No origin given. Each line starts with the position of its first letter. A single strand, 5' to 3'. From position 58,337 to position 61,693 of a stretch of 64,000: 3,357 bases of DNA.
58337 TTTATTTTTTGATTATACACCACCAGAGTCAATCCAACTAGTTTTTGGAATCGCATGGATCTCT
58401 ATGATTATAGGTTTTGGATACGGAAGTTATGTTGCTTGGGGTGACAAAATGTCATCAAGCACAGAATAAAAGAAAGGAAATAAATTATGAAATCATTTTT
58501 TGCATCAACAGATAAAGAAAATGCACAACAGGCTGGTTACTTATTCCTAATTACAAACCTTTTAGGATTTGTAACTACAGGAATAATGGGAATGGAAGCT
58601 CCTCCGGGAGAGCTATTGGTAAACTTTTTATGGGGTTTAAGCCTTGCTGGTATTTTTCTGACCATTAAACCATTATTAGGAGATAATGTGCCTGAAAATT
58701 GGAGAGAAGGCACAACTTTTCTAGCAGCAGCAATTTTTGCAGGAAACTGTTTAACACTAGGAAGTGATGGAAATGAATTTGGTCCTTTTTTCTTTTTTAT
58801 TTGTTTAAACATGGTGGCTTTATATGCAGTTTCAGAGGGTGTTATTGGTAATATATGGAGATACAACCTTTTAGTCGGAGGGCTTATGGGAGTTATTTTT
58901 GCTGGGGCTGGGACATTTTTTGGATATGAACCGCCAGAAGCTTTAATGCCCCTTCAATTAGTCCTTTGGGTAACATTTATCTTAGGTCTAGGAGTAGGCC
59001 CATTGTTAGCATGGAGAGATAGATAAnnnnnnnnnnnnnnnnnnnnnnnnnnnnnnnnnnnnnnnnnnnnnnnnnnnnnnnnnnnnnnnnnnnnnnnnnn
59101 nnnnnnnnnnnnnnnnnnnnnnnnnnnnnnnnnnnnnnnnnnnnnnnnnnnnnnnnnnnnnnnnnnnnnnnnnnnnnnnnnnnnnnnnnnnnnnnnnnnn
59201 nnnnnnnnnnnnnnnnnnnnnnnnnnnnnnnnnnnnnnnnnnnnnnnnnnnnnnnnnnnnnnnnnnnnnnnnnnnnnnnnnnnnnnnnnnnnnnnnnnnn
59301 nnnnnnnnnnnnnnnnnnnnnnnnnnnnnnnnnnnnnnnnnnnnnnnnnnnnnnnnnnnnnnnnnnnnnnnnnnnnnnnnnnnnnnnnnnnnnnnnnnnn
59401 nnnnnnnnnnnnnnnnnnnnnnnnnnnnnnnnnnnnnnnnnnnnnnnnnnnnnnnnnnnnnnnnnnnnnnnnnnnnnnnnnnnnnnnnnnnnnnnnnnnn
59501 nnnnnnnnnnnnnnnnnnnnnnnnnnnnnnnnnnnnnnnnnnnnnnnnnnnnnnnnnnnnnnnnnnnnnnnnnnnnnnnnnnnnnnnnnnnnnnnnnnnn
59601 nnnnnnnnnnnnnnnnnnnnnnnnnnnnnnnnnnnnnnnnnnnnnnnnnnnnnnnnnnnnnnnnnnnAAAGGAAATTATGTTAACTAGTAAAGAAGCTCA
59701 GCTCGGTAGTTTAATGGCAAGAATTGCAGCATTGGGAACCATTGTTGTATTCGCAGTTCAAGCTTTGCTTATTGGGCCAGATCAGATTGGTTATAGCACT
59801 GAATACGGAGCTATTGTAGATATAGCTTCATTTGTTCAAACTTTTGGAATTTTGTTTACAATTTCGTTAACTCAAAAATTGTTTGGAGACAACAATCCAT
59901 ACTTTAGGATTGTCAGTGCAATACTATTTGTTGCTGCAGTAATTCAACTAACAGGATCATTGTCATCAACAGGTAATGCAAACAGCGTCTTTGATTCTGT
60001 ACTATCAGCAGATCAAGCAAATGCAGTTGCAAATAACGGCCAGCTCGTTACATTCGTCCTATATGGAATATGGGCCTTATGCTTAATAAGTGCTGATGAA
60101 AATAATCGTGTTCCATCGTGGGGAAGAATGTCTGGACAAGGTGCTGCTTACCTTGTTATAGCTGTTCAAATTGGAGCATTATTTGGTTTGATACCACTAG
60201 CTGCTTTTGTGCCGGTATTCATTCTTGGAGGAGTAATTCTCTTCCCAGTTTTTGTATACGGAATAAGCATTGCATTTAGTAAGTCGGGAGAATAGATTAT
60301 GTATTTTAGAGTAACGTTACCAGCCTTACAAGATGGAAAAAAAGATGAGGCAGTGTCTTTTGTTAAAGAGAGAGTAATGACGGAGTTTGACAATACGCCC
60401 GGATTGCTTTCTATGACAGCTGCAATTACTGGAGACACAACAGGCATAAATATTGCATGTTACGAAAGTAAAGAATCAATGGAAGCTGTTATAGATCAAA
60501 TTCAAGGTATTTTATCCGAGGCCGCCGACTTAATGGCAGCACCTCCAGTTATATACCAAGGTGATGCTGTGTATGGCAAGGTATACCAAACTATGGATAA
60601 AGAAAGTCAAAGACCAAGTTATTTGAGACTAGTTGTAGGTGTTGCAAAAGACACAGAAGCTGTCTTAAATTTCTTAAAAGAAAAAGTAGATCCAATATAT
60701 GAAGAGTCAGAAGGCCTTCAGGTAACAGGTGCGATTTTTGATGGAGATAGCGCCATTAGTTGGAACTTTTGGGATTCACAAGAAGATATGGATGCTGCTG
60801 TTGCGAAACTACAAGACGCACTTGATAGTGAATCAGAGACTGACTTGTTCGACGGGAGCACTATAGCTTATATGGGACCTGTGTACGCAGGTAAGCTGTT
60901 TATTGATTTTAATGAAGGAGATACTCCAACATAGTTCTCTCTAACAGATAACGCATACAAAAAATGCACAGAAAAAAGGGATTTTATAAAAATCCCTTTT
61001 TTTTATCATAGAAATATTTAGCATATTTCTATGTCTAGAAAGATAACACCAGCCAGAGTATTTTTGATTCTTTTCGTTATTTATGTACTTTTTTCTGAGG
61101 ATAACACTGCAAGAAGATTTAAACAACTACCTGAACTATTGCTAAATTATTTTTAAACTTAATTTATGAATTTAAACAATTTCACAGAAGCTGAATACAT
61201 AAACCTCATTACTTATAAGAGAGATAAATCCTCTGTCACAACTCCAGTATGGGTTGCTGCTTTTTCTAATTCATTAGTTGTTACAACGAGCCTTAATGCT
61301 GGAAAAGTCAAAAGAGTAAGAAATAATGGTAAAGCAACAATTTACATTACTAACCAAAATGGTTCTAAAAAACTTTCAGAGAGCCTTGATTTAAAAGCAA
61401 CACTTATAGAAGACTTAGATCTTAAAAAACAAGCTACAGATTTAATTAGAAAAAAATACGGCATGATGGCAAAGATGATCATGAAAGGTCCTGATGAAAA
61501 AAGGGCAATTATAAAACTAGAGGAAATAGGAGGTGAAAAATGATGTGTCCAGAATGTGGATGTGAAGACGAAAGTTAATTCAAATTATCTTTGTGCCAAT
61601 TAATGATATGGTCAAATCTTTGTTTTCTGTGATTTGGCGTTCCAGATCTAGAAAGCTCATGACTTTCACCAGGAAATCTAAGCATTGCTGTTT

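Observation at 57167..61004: Terminator-closed operon of four paralogous polytopic membrane proteins interleaved with two paralogous tandem ferredoxin-fold proteins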

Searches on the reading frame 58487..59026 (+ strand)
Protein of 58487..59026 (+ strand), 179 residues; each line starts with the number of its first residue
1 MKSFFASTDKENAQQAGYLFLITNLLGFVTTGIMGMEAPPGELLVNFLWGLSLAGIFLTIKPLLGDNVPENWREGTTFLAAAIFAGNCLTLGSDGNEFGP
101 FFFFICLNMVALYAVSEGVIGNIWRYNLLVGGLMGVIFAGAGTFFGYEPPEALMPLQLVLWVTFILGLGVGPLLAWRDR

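Call 5: search_protein_families(library=pfam, proteins=[window:58487-59026:+], max_evalue=1)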
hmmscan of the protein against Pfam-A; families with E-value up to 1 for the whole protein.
window:58487-59026:+ (179 aa): 3 families
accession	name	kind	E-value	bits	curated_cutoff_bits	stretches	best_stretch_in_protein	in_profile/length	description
PF03006.26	HlyIII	-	0.0028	17.8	26.2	1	38-161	104-205/224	Haemolysin-III related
PF03613.19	EIID-AGA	-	0.051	13.2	25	1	78-113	113-148/265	PTS system mannose/fructose/sorbose family IID component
PF18599.6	LCIB_C_CA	-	0.34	10.6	25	0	119-144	43-68/223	Limiting CO2-inducible proteins B/C beta carbonyic anhydrases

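Call 13: find_homologous_proteins(query=window:58487-59023:+)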
Query window:58487-59023:+ (179 aa): 103 proteins with E <= 0.001 among 653 candidates.
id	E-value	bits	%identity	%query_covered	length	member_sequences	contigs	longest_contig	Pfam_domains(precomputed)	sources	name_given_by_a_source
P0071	8.9e-112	389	98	100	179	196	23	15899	-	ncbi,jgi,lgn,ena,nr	ncbi:hypothetical protein N9T89_00215 [Candidatus Actinomarina]|jgi:hypothetical protein|nr:hypothet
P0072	1.0e-103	363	91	100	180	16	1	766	-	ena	-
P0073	1.6e-101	356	89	100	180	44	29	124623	-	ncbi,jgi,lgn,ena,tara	tara:strand:+ start:760 stop:1302 length:543 start_codon:yes stop_codon:yes gene_type:complete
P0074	5.9e-100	351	88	100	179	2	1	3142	-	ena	-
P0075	3.3e-99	348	88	100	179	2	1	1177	-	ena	-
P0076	1.7e-97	343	84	100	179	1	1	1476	-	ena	-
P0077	1.8e-97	343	87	100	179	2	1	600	-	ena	-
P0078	1.5e-93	330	84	100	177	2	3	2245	-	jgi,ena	-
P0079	1.1e-91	324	81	100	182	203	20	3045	-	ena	-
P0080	2.1e-90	320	80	100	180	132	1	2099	-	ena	-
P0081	3.2e-89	316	80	100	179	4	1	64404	-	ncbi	-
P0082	6.9e-89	315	79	100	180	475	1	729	-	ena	-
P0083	5.6e-88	312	79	100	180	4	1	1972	-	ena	-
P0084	6.4e-88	312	78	100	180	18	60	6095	-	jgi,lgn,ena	jgi:hypothetical protein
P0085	1.1e-83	298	74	100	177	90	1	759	-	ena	-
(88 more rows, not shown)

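Call 15: search_protein_families(library=ncbifam, proteins=[window:58487-59026:+], max_evalue=1)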
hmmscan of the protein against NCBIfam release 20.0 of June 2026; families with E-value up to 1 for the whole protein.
window:58487-59026:+ (179 aa): 1 family
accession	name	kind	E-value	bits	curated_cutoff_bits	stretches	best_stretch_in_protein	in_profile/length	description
TIGR00828.1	EIID-AGA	subfamily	0.018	14.3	292.75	1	81-114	118-151/271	mannose/fructose/sorbose PTS transporter subunit IID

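Call 43: predict_structure(alignment_id=A5)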
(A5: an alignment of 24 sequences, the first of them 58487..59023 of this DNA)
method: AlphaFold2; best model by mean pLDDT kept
length: 179 residues; sequences in the alignment: 24
mean_pLDDT: 80.2   pTM: 0.79
mean pLDDT of the five models: 80.2, 77.9, 77.8, 61.1, 60.3
residues with pLDDT >= 90: 38; 70-90: 119; 50-70: 17; < 50: 5
segments of 3 or more residues with pLDDT < 50: 1-5
pLDDT, mean of each block of 10 residues (from residue 1): 55 91 84 65 83 88 76 74 76 68 85 88 93 85 77 77 90 89
secondary structure, 60 per line:
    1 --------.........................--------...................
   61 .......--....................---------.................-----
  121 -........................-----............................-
elements in order: H9-33 H42-67 H70-89 H99-115 H122-145 H151-178

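Call 45: fold_search(model_id=the predicted structure, library=pdb)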
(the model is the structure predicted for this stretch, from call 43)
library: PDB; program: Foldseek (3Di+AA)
matches with E <= 10: 340; with E <= 0.001: 0
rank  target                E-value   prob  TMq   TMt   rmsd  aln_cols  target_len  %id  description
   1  7e9h_S                1.3e-01  0.90  0.38  0.14   9.0       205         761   13  Cryo-EM structure of Gi-bound metabotropic glutamate receptor mGlu4 (released 2021-06-23)
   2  5nj0                  3.9e-01  0.20  0.20  0.19  14.8       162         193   15  EthR complex (released 2017-11-15)
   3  8rso_A                5.0e-01  0.47  0.36  0.32  13.1       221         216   18  Crystal structure of marine actinobacteria clade rhodopsin (MAR) in the ground state (released 2025-04-02)
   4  1u9n                  6.7e-01  0.16  0.21  0.20  13.5       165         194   15  Crystal structure of the transcriptional regulator EthR in a ligand bound conformation opens therapeutic perspectives ag (released 2004-11-16)
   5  5f27                  7.3e-01  0.23  0.21  0.20  12.1       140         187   21  Structure of Transcriptional Regulatory Repressor Protein - EthR from Mycobacterium Tuberculosis in complex with compoun (released 2016-02-03)
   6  6ho1                  7.3e-01  0.23  0.20  0.20  12.0       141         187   18  TRANSCRIPTIONAL REPRESSOR ETHR FROM MYCOBACTERIUM TUBERCULOSIS IN COMPLEX WITH BDM41974 (released 2018-12-26)
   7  7ngg                  8.5e-01  0.16  0.20  0.19  13.7       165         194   14  Mycobacterium tuberculosis transcriptional regulator EthR with bound inhibitory compound (released 2022-02-23)
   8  5c5b_A                8.9e-01  0.20  0.24  0.13  26.7       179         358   14  Crystal Structure of Human APPL BAR-PH Heterodimer (released 2016-06-22)
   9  7qa8_A                9.3e-01  0.51  0.46  0.31   9.1       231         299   17  Structure of the GPCR dimer Ste2 bound to an antagonist (released 2022-03-16)
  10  3ocf_D                1.0e+00  0.11  0.24  0.13  20.5       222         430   13  Crystal structure of fumarate lyase:delta crystallin from Brucella melitensis in native form (released 2010-08-18)
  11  1t56                  1.1e+00  0.15  0.21  0.20  14.1       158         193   17  Crystal structure of TetR family repressor M. tuberculosis EthR (released 2004-07-27)
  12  5tj5_E                1.1e+00  0.18  0.24  0.30  17.5       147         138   14  Atomic model for the membrane-embedded motor of a eukaryotic V-ATPase (released 2016-10-26)
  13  5f04                  1.1e+00  0.12  0.20  0.18  15.1       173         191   16  Structure of Transcriptional Regulatory Repressor Protein - EthR from Mycobacterium Tuberculosis in complex with compoun (released 2016-02-03)
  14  5mym_A                1.2e+00  0.13  0.21  0.20  14.0       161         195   18  Structure of Transcriptional Regulatory Repressor Protein - EthR from Mycobacterium Tuberculosis in complex with compo (released 2017-10-25)
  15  7avo_A                1.3e+00  0.47  0.45  0.40   7.0       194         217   18  Structure of marine actinobacteria clade rhodopsin (MacR) in orange form in P1211 space group (released 2022-06-01)
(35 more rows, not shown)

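Call 51: search_protein_families(library=padloc, proteins=[window:58487-59026:+], max_evalue=1)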
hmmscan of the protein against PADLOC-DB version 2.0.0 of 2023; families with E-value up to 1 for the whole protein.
window:58487-59026:+ (179 aa): 0 families

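Call 52: search_protein_families(library=phrogs, proteins=[window:58487-59026:+], max_evalue=1)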
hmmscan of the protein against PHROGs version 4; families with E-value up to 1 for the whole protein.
window:58487-59026:+ (179 aa): 1 family
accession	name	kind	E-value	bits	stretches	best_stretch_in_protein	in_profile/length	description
phrog_3485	-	moron, auxiliary metabolic gene and host takeover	0.069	14.3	1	100-133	28-61/123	membrane protein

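Call 57: search_protein_representatives(alignment_id=A5)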
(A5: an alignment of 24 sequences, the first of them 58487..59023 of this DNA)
Query: 24 sequences, 178 profile positions. Proteins with E-value up to 0.001 (for the whole library): 76; up to 1e-10: 43; up to 1e-30: 10. The best 76 are listed.
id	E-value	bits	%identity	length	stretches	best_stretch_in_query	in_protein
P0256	8.8e-81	286.4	-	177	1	1-178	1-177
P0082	3.2e-74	265.0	-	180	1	1-178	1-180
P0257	3.5e-56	206.3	-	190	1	1-177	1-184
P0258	1.2e-53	197.9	-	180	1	1-177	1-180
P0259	7.8e-41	156.3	-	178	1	1-177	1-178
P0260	1.2e-36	142.6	-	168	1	1-149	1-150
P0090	2.4e-36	141.6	-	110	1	75-177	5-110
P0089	7.9e-35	136.7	-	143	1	1-97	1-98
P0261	1.0e-32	129.8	-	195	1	1-178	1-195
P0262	1.6e-31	125.9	-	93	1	87-177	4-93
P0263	3.0e-30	121.8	-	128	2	115-178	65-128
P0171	4.6e-28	114.7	-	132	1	99-178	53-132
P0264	1.6e-26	109.6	-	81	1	1-70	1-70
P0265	4.8e-26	108.1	-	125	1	1-111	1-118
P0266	7.8e-22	94.4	-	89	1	1-64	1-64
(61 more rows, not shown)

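Call 60: find_related_loci(query=A5, collection=viral_contigs, flank=8000)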
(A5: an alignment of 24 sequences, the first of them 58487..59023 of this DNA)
Query A5 (179 aa) in viral_contigs; peptide patterns used: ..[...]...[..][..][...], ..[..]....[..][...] (x = any residue, [..] = any of these).
71 stretches matched a pattern, but none encodes a relative of the query by tblastn (E <= 1e-3).

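Call 70: fold_search(model_id=the predicted structure, library=viral)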
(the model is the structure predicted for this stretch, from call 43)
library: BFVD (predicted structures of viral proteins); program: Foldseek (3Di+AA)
matches with E <= 10: 148; with E <= 0.001: 0
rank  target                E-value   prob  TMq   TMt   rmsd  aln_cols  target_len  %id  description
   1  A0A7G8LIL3            1.2e-01  0.82  0.39  0.29  14.2       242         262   12  Membrane protein [Gordonia phage Rabbitrun]
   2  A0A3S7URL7            3.6e-01  0.69  0.40  0.36   8.3       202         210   12  (no name in the UniProt tables at hand)
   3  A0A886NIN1            5.9e-01  0.28  0.31  0.18  10.0       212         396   11  (no name in the UniProt tables at hand)
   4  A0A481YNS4            7.8e-01  0.30  0.33  0.27  12.4       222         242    8  Uncharacterized protein [Pithovirus LCDPAC01]
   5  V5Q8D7                9.5e-01  0.18  0.29  0.25  12.3       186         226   11  Uncharacterized protein [Xylella phage Sano]
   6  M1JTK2                1.0e+00  0.16  0.26  0.26  18.2       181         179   13  Pkip [Spodoptera littoralis nuclear polyhedrosis virus]
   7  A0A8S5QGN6            1.1e+00  0.57  0.37  0.28  10.9       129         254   12  Uncharacterized protein [Siphoviridae sp. ctsi73]
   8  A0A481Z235            1.1e+00  0.21  0.35  0.24  14.4       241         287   13  Uncharacterized protein [Pithovirus LCPAC101]
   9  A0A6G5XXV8            1.1e+00  0.30  0.36  0.34   8.9       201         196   13  (no name in the UniProt tables at hand)
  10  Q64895                1.1e+00  0.11  0.20  0.06  14.0       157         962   12  Tyrosine-protein kinase transforming protein erbB [Avian erythroblastosis virus]
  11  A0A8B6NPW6            1.2e+00  0.28  0.37  0.28   8.2       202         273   13  G protein-coupled receptor 10 [Elephant endotheliotropic herpesvirus 1A]
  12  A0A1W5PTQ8            1.2e+00  0.21  0.28  0.29  12.1       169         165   11  (no name in the UniProt tables at hand)
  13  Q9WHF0                1.3e+00  0.35  0.38  0.29   8.3       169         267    9  ORF21 [Agrotis segetum granulosis virus]
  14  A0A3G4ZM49            1.3e+00  0.10  0.22  0.15  15.5       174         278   12  Fatty acid desaturase domain-containing protein [Terrestrivirus sp.]
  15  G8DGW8                1.6e+00  0.13  0.28  0.25  10.2       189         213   14  (no name in the UniProt tables at hand)
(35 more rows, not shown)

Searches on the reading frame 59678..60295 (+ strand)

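Call 5: search_protein_families(library=pfam, proteins=[window:59678-60295:+], max_evalue=1)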
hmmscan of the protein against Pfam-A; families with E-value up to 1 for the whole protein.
window:59678-60295:+ (205 aa): 0 families

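Call 15: search_protein_families(library=ncbifam, proteins=[window:59678-60295:+], max_evalue=1)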
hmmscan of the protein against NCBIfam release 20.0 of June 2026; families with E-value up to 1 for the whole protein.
window:59678-60295:+ (205 aa): 0 families

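Call 51: search_protein_families(library=padloc, proteins=[window:59678-60295:+], max_evalue=1)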
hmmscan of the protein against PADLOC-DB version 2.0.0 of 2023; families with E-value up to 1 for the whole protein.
window:59678-60295:+ (205 aa): 1 family
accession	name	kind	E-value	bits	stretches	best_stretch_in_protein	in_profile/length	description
PDLC04626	PDC-M39A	-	0.0071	14.3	1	58-138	23-106/192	-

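Call 52: search_protein_families(library=phrogs, proteins=[window:59678-60295:+], max_evalue=1)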
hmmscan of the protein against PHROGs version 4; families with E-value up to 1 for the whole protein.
window:59678-60295:+ (205 aa): 0 families

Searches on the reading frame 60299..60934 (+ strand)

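Call 5: search_protein_families(library=pfam, proteins=[window:60299-60934:+], max_evalue=1)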
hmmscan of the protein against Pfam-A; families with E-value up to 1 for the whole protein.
window:60299-60934:+ (211 aa): 1 family
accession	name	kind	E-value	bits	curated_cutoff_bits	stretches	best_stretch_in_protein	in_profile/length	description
PF20934.2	phi29_gp9_C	-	0.064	12.5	27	1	35-87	295-347/449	Bacillus phage phi29, Tail knob protein gp9, C-terminal domain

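Call 15: search_protein_families(library=ncbifam, proteins=[window:60299-60934:+], max_evalue=1)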
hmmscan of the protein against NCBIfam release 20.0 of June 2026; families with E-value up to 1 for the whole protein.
window:60299-60934:+ (211 aa): 0 families

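Call 51: search_protein_families(library=padloc, proteins=[window:60299-60934:+], max_evalue=1)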
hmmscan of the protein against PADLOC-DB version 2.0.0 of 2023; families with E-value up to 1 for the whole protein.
window:60299-60934:+ (211 aa): 0 families

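Call 52: search_protein_families(library=phrogs, proteins=[window:60299-60934:+], max_evalue=1)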
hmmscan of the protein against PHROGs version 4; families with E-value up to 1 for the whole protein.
window:60299-60934:+ (211 aa): 2 families
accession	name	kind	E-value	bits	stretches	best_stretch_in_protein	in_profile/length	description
phrog_8202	-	unknown function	0.037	15.6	1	87-131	38-82/96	-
phrog_11417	-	unknown function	0.2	12.9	0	48-72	66-90/97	-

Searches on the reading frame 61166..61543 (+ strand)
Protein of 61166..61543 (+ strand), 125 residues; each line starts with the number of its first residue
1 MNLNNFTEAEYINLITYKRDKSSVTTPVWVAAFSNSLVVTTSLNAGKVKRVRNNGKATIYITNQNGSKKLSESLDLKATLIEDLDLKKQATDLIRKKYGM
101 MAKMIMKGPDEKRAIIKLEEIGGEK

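Call 5: search_protein_families(library=pfam, proteins=[window:61166-61543:+], max_evalue=1)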
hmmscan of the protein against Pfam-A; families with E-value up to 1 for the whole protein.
window:61166-61543:+ (125 aa): 4 families
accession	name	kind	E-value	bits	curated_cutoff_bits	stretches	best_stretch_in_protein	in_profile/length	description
PF01243.27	PNPOx_N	-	3.4e-05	24.6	28.1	1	8-114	11-107/120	Pyridoxamine 5'-phosphate oxidase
PF02368.24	Big_2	-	0.0069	16.8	22.8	1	32-71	39-76/79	Bacterial Ig-like domain (group 2)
PF05618.17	Zn_protease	-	0.077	13.3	27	1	40-118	27-88/138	Putative ATP-dependent zinc protease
PF14285.11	DUF4367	-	0.1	13.5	22.1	1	53-102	33-83/110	Domain of unknown function (DUF4367)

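Call 15: search_protein_families(library=ncbifam, proteins=[window:61166-61543:+], max_evalue=1)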
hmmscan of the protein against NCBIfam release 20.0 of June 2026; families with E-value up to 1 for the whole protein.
window:61166-61543:+ (125 aa): 4 families
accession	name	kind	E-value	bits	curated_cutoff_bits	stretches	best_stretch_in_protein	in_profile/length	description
TIGR03666.1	Rv2061_F420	subfamily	2.3e-21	75.8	84.9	1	2-106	5-107/132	PPOX class F420-dependent oxidoreductase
TIGR03618.1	Rv1155_F420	subfamily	3e-06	27.5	79.05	1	10-114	9-116/127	TIGR03618 family F420-dependent PPOX class oxidoreductase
TIGR03667.1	Rv3369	hypoth_equivalog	0.00041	20.3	125.3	1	6-106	11-110/130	TIGR03667 family PPOX class F420-dependent oxidoreductase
NF041559.1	BTH_I2691_fam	subfamily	0.022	13.3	150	1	18-110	451-544/858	T6SS effector BTH_I2691 family protein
